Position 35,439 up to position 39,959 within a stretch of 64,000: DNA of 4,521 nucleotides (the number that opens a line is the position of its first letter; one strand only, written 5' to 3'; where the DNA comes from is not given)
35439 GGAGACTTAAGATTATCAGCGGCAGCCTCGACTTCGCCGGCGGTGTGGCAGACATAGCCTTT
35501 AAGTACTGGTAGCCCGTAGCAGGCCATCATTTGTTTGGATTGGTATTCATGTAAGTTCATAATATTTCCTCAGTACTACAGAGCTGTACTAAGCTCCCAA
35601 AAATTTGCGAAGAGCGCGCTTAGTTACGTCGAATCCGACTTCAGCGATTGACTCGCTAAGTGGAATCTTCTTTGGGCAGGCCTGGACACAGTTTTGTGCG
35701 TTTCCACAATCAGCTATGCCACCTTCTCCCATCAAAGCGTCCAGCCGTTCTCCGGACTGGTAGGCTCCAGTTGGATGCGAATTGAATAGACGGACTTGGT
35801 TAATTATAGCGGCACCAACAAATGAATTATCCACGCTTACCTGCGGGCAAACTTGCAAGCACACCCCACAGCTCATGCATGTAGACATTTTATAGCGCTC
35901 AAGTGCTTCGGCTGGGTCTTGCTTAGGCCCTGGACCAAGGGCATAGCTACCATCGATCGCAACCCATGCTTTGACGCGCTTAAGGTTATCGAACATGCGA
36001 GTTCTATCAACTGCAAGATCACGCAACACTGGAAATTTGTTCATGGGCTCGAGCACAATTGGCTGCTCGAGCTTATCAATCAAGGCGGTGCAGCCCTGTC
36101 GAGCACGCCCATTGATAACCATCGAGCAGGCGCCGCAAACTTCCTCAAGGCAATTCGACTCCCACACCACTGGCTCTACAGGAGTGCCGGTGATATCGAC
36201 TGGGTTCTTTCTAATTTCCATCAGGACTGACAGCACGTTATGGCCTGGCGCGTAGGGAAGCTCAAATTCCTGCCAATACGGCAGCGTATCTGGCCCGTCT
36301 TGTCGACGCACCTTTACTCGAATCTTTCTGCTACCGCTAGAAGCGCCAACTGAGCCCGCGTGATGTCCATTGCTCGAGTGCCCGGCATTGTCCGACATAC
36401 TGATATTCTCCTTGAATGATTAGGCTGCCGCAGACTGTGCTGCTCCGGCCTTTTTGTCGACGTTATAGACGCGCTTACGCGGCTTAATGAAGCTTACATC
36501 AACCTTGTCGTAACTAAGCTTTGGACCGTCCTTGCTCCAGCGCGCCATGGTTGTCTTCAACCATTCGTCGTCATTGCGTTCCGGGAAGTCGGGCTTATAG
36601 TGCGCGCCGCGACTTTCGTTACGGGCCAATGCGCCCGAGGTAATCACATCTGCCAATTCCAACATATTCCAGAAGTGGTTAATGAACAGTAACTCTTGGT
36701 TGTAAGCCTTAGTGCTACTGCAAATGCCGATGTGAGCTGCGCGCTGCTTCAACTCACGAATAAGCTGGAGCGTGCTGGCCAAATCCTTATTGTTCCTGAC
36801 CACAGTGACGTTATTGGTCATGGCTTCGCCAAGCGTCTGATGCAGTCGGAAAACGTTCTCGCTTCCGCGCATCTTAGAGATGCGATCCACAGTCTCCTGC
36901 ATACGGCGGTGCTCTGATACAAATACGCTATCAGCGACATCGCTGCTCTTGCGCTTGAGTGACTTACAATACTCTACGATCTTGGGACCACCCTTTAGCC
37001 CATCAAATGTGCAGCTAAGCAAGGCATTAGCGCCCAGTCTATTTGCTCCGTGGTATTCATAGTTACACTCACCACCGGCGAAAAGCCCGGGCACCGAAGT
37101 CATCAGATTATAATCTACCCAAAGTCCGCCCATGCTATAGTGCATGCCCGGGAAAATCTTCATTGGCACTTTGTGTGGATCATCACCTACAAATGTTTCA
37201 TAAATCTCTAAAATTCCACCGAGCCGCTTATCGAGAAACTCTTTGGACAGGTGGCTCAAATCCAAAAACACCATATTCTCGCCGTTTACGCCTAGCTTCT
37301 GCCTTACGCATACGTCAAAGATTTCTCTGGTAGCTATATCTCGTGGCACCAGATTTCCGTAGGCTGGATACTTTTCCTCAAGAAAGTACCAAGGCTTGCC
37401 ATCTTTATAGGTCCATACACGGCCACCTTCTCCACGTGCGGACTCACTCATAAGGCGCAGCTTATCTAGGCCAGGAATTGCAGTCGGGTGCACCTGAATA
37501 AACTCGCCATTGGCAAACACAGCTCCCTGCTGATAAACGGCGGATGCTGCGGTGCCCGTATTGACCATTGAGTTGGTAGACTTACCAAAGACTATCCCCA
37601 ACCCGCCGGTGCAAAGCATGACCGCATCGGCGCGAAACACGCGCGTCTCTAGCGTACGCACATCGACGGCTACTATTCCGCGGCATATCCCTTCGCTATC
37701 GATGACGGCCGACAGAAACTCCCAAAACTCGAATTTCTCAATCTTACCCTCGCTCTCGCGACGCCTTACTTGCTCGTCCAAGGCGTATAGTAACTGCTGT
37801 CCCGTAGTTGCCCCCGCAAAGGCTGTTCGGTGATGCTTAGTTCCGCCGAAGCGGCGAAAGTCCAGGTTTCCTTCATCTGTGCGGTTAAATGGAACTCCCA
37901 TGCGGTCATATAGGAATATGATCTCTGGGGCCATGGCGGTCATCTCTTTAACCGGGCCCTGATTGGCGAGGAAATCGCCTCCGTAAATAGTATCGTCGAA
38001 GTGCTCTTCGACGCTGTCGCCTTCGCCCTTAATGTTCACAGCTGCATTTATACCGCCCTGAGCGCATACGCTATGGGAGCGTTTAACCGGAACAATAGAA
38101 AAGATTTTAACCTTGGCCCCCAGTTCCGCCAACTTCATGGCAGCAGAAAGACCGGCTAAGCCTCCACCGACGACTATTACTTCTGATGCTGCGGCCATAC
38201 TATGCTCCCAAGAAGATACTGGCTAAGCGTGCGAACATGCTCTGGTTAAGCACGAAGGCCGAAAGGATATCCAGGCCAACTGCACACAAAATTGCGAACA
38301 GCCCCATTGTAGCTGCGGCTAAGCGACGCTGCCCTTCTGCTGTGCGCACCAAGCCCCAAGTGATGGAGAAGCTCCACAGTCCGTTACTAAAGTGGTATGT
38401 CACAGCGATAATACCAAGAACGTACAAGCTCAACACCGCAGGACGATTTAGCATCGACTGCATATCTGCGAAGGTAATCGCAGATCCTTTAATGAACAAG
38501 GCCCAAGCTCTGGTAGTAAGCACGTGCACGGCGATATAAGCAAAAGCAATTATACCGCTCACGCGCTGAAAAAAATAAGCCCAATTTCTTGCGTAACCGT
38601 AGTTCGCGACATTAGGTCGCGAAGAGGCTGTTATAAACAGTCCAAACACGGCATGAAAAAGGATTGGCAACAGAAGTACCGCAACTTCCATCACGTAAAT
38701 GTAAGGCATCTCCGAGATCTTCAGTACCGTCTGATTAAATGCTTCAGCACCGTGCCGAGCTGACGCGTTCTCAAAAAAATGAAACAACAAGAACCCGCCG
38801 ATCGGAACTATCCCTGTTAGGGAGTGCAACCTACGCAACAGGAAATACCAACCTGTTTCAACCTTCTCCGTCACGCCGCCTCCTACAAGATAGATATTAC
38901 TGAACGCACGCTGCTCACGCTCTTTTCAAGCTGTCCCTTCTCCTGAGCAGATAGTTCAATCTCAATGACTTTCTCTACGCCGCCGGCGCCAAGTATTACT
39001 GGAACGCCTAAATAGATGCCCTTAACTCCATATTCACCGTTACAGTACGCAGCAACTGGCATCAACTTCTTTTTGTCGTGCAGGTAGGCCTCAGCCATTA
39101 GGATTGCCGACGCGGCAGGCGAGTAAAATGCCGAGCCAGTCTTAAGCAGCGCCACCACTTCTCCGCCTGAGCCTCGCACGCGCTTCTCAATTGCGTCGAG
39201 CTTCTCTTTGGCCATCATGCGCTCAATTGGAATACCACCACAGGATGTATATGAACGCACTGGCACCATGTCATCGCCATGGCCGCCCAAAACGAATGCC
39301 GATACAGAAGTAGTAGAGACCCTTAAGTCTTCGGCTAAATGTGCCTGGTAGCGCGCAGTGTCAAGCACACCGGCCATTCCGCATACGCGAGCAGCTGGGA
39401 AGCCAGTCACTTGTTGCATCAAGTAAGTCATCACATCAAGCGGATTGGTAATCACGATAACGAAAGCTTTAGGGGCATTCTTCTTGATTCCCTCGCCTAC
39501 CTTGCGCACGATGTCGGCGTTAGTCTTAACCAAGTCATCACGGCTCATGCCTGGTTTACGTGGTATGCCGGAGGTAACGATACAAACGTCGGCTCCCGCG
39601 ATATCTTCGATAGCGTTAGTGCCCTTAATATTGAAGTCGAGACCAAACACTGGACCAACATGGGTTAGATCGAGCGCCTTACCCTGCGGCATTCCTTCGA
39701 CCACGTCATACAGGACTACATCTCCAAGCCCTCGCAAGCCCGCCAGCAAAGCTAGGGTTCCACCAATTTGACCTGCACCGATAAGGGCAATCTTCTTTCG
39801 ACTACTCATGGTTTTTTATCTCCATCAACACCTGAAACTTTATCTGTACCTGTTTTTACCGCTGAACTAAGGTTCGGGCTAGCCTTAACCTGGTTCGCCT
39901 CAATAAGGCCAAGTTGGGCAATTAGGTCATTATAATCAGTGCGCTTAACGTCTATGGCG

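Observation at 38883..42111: SPFH pair translationally coupled to mdh-sdhCAB-sucCD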

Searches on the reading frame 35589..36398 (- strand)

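Call 5: search_protein_families(library=pfam, proteins=[window:35589-36398:-], max_evalue=0.01)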
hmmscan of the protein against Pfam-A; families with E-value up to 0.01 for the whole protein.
window:35589-36398:- (269 aa): 9 families
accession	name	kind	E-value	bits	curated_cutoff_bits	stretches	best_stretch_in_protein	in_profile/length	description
PF13085.11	Fer2_3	-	1e-29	103.1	27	1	28-136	2-106/107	2Fe-2S iron-sulfur cluster binding domain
PF13183.11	Fer4_8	-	5.1e-08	33.8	27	1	171-245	2-68/68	4Fe-4S dicluster domain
PF12838.12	Fer4_7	-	1.4e-07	32.3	27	1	167-185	31-49/52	4Fe-4S dicluster domain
PF13187.11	Fer4_9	-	4.2e-07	30.3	27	1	166-186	34-49/52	4Fe-4S dicluster domain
PF13534.11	Fer4_17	-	6.2e-06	27.1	22.2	1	174-245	2-60/61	4Fe-4S dicluster domain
PF13237.11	Fer4_10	-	4e-05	23.9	25.5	1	171-242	6-53/53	4Fe-4S dicluster domain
PF00037.32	Fer4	-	0.0043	17.2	21.1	1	172-186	6-20/24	4Fe-4S binding domain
PF13484.11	Fer4_16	-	0.0047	18.1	30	0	168-185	47-64/66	4Fe-4S double cluster binding domain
PF12797.12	Fer4_2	-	0.0051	17.1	24.5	1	171-185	7-21/22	4Fe-4S binding domain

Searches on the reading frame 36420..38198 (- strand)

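Call 5: search_protein_families(library=pfam, proteins=[window:36420-38198:-], max_evalue=0.01)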
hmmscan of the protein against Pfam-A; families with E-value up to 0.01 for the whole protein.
window:36420-38198:- (592 aa): 13 families
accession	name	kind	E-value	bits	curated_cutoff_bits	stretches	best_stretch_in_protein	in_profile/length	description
PF00890.30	FAD_binding_2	-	1.8e-80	271.6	20.4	1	7-393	2-414/414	FAD binding domain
PF02910.25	Succ_DH_flav_C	-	8.8e-39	132.9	20.8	1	453-578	1-130/130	Fumarate reductase flavoprotein C-term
PF07992.20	Pyr_redox_2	-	2.6e-08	34.1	26.1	1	6-64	2-54/291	Pyridine nucleotide-disulphide oxidoreductase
PF01134.28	GIDA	-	1.1e-06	28.4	22.1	1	6-63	1-53/391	Glucose inhibited division protein A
PF12831.13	FAD_oxidored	-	9.3e-05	22.3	27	1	6-32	1-27/416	FAD dependent oxidoreductase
PF01262.27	AlaDh_PNT_C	-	9.9e-05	22.3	23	1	4-39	28-63/214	Alanine dehydrogenase/PNT, C-terminal domain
PF13450.12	NAD_binding_8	-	0.00036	21.2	21.9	1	9-33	1-25/68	NAD(P)-binding Rossmann-like domain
PF03486.20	HI0933_like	-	0.00064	19.7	50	1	6-34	2-30/244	HI0933-like protein Rossmann domain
PF07439.16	DUF1515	-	0.0015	19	22.2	1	415-463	24-72/113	Protein of unknown function (DUF1515)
PF01946.23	Thi4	-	0.0015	18.3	26.2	0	3-33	16-47/235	Thi4 family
PF01494.25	FAD_binding_3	-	0.0024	17.6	22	1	6-32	3-29/349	FAD binding domain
PF01266.30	DAO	-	0.0035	17.4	27.9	1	7-33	2-28/353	FAD dependent oxidoreductase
PF00070.33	Pyr_redox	-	0.005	17.8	22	1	7-34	2-29/82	Pyridine nucleotide-disulphide oxidoreductase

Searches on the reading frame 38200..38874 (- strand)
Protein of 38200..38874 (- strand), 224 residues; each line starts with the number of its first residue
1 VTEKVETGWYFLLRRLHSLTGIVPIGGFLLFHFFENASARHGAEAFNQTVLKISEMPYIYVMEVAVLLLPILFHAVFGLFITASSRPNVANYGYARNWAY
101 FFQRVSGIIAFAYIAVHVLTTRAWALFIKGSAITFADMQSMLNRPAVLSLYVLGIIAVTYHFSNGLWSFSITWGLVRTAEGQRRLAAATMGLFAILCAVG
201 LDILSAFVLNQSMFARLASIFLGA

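Call 5: search_protein_families(library=pfam, proteins=[window:38200-38874:-], max_evalue=0.01)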
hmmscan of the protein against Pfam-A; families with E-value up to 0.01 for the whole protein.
window:38200-38874:- (224 aa): 1 family
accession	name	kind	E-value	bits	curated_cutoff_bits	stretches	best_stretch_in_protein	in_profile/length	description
PF01127.27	Sdh_cyt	-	4.4e-10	40.2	25.8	1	98-194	21-117/122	Succinate dehydrogenase/Fumarate reductase transmembrane subunit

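Call 6: search_protein_families(library=ncbifam, proteins=[window:38200-38874:-], max_evalue=0.01)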
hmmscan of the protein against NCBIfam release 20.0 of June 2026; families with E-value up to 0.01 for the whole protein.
window:38200-38874:- (224 aa): 4 families
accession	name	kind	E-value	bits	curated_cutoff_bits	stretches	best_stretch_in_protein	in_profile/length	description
TIGR02046.1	sdhC_b558_fam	subfamily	1.3e-31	109.9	96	1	14-202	6-201/212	succinate dehydrogenase (or fumarate reductase) cytochrome b subunit, b558 family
TIGR02970.1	succ_dehyd_cytB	equivalog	1.2e-08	35.2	52.3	1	96-199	17-116/120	succinate dehydrogenase, cytochrome b556 subunit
NF010073.0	PRK13554.1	subfamily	1.6e-06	27.9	221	1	9-204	20-221/241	fumarate reductase cytochrome b-556 subunit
NF010072.0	PRK13553.1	equivalog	0.00039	20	187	0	54-208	71-230/257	fumarate reductase cytochrome b subunit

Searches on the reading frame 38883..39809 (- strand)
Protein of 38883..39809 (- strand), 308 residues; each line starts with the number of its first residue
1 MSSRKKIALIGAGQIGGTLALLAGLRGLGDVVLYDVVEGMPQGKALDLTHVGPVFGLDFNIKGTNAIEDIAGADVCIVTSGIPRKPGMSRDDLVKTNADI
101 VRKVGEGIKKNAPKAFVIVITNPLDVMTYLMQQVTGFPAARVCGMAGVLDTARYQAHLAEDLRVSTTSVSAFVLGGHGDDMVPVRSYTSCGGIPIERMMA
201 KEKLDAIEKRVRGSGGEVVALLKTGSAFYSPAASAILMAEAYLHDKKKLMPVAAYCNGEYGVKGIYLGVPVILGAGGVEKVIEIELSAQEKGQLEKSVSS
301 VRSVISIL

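Call 5: search_protein_families(library=pfam, proteins=[window:38883-39809:-], max_evalue=0.01)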
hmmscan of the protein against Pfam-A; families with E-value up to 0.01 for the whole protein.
window:38883-39809:- (308 aa): 2 families
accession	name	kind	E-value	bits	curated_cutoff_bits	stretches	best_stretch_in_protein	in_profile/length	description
PF00056.29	Ldh_1_N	-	5.4e-40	137.1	27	1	6-144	2-141/141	lactate/malate dehydrogenase, NAD binding domain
PF02866.23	Ldh_1_C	-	1.7e-30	106.7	22.6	1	149-305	3-167/174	lactate/malate dehydrogenase, alpha/beta C-terminal domain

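Call 6: search_protein_families(library=ncbifam, proteins=[window:38883-39809:-], max_evalue=0.01)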
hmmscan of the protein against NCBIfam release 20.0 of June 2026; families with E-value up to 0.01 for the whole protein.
window:38883-39809:- (308 aa): 12 families
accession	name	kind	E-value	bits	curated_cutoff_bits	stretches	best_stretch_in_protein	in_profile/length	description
NF004863.0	PRK06223.1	subfamily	1.2e-127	425.4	283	1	3-306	2-305/313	malate dehydrogenase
TIGR01763.1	MalateDH_bact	equivalog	5.2e-119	397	351.85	1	4-308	1-305/305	malate dehydrogenase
TIGR01771.1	L-LDH-NAD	equivalog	2e-70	237.5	303.55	1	9-302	1-298/299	L-lactate dehydrogenase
NF000824.0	PRK00066.1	subfamily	6.3e-67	226.1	339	1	3-305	5-311/316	L-lactate dehydrogenase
NF041314.1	Malate_DH_Halo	equivalog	3.2e-44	151.3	550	1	6-298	3-293/304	malate dehydrogenase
TIGR01772.1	MDH_euk_gproteo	equivalog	2.8e-39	135.3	273.05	1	6-305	1-304/313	malate dehydrogenase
TIGR01759.1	MalateDH-SF1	subfamily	9.2e-25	87.3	345.65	1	55-299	61-318/327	malate dehydrogenase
NF003916.0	PRK05442.1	equivalog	9.1e-24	84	271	1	66-301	75-316/328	malate dehydrogenase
TIGR01758.1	MDH_euk_cyt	equivalog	2.7e-14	53.4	470.4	1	62-295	65-309/324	malate dehydrogenase, NAD-dependent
TIGR01756.1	LDH_protist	equivalog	4.8e-10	39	486.25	1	57-190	45-180/313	lactate dehydrogenase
TIGR01757.1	Malate-DH_plant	equivalog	1.1e-08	34.2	598.3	1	63-220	111-272/387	malate dehydrogenase, NADP-dependent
NF008759.0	PRK11790.1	equivalog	0.0022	16.8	404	1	5-50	153-197/410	phosphoglycerate dehydrogenase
